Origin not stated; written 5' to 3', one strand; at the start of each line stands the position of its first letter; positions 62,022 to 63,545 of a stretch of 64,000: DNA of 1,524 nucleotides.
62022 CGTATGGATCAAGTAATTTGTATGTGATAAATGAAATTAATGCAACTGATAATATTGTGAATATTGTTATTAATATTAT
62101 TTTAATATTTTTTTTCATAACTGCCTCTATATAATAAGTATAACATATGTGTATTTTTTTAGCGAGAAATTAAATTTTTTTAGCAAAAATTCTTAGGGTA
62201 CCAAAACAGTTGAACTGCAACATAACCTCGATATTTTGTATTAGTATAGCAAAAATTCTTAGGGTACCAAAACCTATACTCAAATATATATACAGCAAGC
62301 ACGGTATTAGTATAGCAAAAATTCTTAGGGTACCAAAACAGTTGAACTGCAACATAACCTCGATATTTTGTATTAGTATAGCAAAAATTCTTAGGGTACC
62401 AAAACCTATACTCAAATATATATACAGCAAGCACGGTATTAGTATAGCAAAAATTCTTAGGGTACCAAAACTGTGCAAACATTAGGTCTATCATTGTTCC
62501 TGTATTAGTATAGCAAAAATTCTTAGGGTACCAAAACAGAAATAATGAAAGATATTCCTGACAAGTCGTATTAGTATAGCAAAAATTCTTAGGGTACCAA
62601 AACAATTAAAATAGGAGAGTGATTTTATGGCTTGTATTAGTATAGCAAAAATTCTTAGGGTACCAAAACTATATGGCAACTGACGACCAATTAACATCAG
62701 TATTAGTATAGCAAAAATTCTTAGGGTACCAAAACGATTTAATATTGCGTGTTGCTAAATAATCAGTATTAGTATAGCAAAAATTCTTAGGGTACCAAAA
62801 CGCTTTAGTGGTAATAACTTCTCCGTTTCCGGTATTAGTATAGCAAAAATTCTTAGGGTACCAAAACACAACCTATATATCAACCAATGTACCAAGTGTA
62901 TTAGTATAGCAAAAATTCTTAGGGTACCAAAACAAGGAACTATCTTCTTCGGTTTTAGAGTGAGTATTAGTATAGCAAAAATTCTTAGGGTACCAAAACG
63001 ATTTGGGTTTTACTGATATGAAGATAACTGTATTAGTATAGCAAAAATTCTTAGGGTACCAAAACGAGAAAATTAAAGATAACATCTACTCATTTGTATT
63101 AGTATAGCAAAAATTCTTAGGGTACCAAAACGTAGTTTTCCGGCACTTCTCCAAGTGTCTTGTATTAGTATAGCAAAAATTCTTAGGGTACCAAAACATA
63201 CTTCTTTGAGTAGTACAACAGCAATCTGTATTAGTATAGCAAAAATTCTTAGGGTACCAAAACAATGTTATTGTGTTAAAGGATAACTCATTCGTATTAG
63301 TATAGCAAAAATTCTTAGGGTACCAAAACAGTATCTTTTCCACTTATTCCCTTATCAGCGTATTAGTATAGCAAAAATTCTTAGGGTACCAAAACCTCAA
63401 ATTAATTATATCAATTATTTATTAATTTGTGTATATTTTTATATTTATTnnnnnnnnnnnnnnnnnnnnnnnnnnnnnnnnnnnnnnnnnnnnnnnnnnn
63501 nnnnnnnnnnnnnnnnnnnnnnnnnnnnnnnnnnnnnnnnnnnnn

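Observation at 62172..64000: Type II-A-like CRISPR array transcribed on the minus strand with a partial csn2 at the window edge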

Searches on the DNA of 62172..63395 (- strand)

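Call 26: search_dna_similar(query=window:62172-63395:-, collection=phages, mode=distant, max_evalue=10, max_rows=30)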
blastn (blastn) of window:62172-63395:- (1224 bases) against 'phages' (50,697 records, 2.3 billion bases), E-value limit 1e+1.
Records with a match: 7; places in all: 7; records where one place covers at least 80% of the query: 0.
Best place of each record, by identity: 80-90% 5; 60-80% 2.
By first word of the organism name: Lactobacillus 3; uncultured 2; Marine 1; Kayfunavirus 1.
By host as written in the record: - 6; Lactobacillus casei BL23 1.
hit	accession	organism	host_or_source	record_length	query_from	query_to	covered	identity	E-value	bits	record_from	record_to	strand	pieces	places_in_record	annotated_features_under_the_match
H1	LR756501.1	uncultured phage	metagenomic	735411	651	704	4%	78.2%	4e+0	39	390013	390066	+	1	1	record has no annotation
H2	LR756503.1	uncultured phage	metagenomic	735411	651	704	4%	78.2%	4e+0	39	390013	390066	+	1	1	record has no annotation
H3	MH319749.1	Marine virus AG-345-F15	single cell amplified by WGA-X; seawater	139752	423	471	4%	82.0%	4e+0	40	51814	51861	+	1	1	record has no annotation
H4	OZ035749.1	Kayfunavirus PDP351P4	-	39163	563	593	3%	87.1%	4e+0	39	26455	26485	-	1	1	record has no annotation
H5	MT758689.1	Lactobacillus phage Lbab1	Lactobacillus casei BL23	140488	491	519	2%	89.7%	4e+0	40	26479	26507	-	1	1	hypothetical protein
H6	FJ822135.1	Lactobacillus phage Lb338-1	-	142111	491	519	2%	89.7%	4e+0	40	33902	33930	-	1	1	unknown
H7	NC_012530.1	Lactobacillus phage Lb338-1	-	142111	491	519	2%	89.7%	4e+0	40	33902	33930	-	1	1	hypothetical protein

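Call 54: search_dna_similar(query=window:62172-63395:-, collection=plasmids, mode=distant, max_evalue=10, max_rows=15)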
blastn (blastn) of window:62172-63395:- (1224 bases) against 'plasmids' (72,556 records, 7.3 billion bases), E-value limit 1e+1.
Records with a match: 7; places in all: 7; records where one place covers at least 80% of the query: 0.
Best place of each record, by identity: >=99% 2; 95-99% 1; 90-95% 1; 80-90% 3.
By first word of the organism name: Clostridioides 2; Francisella 2; Gloeothece 1; Lactobacillus 1; Peptoclostridium 1.
By predicted mobility (MOB-suite, as given by PLSDB): non-mobilizable 6; conjugative 1.
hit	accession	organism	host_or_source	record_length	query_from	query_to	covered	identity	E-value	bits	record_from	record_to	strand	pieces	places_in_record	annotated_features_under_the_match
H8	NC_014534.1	Gloeothece verrucosa PCC 7822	fresh water in rice field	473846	321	359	3%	82.9%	4e+0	41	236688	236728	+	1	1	none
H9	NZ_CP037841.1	Clostridioides difficile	-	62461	343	378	3%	88.9%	3e-2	48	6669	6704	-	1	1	hypothetical protein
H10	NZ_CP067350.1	Clostridioides sp. ES-S-0107-01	soil,soil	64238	343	378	3%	88.9%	3e-2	48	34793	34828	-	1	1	hypothetical protein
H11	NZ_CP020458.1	Lactobacillus amylolyticus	single cell,natually fermented tofu whey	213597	679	708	2%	90.0%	4e+0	42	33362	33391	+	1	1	none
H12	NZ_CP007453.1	Peptoclostridium acidaminophilum DSM 3953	black mud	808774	765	791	2%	96.3%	4e+0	42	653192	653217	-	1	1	none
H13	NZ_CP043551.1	Francisella marina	Lutjanus guttatus (Rose snapper),Single ...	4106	887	908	2%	100.0%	4e+0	41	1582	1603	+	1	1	none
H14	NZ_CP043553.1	Francisella marina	Lutjanus guttatus (Rose snapper),Single ...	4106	887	908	2%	100.0%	4e+0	41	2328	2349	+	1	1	none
